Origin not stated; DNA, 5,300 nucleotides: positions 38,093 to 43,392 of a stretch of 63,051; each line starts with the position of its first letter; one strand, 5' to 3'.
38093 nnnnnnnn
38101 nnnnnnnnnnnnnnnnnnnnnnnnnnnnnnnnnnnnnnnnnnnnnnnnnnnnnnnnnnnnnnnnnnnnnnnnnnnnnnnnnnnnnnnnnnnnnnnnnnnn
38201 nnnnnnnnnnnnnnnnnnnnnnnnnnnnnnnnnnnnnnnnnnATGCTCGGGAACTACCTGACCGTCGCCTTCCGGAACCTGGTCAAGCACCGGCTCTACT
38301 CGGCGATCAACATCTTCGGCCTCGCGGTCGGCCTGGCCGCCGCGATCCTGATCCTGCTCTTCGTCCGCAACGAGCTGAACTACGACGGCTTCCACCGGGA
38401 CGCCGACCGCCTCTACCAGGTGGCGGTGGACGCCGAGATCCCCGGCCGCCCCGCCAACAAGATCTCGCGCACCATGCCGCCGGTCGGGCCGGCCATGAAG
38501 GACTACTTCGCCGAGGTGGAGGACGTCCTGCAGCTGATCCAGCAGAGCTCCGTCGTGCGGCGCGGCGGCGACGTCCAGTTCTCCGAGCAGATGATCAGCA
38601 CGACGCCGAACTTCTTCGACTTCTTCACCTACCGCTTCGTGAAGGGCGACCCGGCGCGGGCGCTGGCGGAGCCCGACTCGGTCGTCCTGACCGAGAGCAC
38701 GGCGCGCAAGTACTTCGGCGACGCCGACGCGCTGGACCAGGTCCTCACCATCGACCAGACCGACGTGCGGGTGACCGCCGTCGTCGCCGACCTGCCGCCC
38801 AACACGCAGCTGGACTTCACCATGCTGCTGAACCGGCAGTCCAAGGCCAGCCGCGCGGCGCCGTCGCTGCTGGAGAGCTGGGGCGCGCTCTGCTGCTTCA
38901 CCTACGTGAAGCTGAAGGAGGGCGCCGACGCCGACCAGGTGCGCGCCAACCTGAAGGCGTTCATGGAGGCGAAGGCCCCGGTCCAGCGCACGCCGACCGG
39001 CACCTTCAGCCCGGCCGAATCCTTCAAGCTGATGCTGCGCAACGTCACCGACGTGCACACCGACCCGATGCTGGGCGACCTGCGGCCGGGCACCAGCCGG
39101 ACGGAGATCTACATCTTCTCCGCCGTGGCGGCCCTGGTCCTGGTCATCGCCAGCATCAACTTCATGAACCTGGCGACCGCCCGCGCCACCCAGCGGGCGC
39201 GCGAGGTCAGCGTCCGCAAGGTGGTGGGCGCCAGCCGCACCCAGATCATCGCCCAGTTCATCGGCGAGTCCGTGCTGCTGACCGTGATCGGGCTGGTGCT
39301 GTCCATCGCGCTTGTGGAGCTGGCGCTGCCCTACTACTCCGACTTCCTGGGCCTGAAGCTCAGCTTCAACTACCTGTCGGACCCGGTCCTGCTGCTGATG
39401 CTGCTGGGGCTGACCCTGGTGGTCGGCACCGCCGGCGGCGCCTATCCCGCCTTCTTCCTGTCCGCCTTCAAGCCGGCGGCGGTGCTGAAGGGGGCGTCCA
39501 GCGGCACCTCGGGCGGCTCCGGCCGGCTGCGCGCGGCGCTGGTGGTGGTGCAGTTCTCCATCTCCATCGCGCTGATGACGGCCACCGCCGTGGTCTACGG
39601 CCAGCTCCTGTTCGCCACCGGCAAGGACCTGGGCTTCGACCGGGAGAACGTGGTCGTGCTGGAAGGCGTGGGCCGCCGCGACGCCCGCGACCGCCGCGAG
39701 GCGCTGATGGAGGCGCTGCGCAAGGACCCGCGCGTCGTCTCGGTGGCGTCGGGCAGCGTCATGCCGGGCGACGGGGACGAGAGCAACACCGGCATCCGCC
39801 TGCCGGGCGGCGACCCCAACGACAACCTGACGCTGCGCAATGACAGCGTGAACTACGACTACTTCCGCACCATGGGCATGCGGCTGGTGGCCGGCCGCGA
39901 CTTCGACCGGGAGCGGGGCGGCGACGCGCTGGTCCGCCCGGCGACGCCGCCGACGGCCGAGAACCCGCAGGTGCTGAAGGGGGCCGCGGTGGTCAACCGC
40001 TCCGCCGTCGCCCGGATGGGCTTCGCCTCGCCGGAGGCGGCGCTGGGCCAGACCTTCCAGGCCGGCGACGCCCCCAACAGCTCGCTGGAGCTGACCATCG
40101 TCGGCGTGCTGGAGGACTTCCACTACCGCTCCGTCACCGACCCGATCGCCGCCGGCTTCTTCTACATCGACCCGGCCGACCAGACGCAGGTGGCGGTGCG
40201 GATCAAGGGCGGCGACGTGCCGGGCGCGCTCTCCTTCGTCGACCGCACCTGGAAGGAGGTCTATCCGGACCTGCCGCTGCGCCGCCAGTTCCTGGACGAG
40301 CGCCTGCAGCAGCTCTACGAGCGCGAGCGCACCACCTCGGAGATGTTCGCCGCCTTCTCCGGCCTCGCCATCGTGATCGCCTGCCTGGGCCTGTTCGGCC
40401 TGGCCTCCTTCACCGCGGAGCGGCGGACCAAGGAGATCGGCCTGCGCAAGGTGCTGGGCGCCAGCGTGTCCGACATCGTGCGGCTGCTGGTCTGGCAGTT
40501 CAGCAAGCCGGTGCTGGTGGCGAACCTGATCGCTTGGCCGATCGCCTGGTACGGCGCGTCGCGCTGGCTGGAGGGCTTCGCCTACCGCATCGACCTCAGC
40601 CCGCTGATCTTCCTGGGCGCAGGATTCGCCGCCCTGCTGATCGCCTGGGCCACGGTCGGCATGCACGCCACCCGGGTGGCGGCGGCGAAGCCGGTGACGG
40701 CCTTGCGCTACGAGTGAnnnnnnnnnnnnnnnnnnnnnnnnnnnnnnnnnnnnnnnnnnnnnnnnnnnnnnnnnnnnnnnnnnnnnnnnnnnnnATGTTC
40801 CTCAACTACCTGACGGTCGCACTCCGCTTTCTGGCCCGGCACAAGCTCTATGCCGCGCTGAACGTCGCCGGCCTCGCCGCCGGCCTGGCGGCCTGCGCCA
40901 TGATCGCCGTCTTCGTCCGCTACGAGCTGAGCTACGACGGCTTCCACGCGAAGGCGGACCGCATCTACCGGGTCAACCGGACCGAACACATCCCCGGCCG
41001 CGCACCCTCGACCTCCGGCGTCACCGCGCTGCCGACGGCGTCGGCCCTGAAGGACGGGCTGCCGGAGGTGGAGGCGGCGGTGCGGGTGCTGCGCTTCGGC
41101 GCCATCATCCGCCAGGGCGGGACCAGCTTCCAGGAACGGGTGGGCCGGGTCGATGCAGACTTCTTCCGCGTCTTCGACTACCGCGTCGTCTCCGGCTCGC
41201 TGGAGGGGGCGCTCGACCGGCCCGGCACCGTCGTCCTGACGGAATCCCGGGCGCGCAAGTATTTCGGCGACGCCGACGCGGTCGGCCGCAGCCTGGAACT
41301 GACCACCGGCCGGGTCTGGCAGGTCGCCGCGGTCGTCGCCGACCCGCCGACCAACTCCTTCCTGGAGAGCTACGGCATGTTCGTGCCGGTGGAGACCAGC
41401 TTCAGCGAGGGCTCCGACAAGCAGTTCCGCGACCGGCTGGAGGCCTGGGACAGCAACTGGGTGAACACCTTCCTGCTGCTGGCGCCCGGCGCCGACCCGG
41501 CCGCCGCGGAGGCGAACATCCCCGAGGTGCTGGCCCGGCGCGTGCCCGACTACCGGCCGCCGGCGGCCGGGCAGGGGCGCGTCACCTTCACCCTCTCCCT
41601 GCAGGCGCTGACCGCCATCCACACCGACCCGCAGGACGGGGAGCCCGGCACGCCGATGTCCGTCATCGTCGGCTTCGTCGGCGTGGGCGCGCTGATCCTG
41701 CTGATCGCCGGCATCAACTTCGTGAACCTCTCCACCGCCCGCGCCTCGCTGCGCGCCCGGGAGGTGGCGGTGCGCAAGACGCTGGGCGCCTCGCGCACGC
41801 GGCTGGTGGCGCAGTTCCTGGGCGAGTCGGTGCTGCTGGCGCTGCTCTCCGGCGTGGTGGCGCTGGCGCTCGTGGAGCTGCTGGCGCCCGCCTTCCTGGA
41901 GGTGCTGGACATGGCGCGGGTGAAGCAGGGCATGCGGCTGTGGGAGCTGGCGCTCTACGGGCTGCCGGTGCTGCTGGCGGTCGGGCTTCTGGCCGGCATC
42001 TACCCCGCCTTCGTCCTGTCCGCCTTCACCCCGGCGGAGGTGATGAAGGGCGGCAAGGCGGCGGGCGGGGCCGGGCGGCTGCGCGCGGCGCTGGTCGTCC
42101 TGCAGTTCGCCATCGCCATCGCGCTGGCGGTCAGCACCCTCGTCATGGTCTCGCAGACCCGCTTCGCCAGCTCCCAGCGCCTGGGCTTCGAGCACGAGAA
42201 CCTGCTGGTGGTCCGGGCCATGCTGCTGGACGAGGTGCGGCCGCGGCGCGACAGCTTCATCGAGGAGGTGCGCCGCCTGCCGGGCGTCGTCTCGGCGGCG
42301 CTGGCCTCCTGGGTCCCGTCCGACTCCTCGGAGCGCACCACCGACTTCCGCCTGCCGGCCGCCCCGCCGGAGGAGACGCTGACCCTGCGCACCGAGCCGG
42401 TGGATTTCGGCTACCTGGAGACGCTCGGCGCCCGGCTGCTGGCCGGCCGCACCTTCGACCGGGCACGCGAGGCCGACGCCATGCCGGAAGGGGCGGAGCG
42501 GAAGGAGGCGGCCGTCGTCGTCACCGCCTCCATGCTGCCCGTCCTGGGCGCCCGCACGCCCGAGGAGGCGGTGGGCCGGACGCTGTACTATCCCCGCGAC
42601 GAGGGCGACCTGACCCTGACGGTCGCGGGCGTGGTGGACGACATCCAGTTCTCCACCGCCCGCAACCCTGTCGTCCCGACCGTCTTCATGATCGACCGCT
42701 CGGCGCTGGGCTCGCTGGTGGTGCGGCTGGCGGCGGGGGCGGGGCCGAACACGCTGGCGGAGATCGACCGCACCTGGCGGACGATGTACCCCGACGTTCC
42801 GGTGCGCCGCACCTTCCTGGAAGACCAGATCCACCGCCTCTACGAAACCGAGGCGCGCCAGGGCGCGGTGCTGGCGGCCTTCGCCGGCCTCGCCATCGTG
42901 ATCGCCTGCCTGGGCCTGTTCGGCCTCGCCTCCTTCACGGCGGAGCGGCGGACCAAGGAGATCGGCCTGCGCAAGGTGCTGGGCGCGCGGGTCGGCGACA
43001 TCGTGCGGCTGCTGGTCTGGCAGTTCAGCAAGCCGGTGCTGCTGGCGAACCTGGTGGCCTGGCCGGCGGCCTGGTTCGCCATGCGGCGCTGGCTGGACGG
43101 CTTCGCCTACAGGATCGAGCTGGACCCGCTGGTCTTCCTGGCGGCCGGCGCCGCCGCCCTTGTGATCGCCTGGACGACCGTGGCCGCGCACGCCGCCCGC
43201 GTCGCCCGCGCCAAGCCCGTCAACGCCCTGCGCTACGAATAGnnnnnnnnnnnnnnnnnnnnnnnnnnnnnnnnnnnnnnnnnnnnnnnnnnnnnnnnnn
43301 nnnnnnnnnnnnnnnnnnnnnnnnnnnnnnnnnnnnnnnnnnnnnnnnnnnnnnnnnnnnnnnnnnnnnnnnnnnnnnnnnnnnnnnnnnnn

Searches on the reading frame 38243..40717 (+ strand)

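Call 62: search_protein_families(library=pfam, proteins=[window:38243-40717:+])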
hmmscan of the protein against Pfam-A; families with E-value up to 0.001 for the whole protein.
window:38243-40717:+ (824 aa): 2 families
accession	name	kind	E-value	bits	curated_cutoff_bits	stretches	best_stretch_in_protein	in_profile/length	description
PF12704.14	MacB_PCD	-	2.2e-30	106.9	27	2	20-239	1-206/207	MacB-like periplasmic core domain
PF02687.27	FtsX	-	6.1e-27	94.5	25.5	2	294-407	2-116/120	FtsX-like permease C-terminal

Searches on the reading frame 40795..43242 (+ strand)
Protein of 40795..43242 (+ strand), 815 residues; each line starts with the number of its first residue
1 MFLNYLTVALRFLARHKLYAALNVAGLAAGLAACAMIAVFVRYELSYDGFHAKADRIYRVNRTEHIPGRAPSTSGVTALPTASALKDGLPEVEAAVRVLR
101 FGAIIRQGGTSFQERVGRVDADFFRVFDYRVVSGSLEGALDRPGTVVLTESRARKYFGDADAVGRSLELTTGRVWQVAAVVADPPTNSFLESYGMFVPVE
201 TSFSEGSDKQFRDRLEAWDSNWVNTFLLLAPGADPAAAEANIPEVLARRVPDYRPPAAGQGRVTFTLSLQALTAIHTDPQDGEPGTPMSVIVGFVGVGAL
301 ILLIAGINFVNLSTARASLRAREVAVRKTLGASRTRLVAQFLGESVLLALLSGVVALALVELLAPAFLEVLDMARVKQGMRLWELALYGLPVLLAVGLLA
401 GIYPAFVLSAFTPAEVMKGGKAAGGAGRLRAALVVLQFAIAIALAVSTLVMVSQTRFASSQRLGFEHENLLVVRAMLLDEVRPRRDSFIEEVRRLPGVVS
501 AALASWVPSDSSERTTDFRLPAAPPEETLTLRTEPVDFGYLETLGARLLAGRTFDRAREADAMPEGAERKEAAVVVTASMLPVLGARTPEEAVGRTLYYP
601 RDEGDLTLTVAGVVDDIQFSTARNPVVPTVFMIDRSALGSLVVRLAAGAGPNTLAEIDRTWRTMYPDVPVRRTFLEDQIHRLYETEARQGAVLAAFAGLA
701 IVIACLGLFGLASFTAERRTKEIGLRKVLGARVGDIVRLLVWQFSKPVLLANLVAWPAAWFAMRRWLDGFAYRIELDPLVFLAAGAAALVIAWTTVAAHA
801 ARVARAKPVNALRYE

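Call 62: search_protein_families(library=pfam, proteins=[window:40795-43242:+])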
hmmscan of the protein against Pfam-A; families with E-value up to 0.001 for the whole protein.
window:40795-43242:+ (815 aa): 2 families
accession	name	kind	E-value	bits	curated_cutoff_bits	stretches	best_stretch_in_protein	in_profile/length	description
PF12704.14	MacB_PCD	-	1e-32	114.5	27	2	21-243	2-205/207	MacB-like periplasmic core domain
PF02687.27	FtsX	-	6e-24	84.8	25.5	2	297-409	3-116/120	FtsX-like permease C-terminal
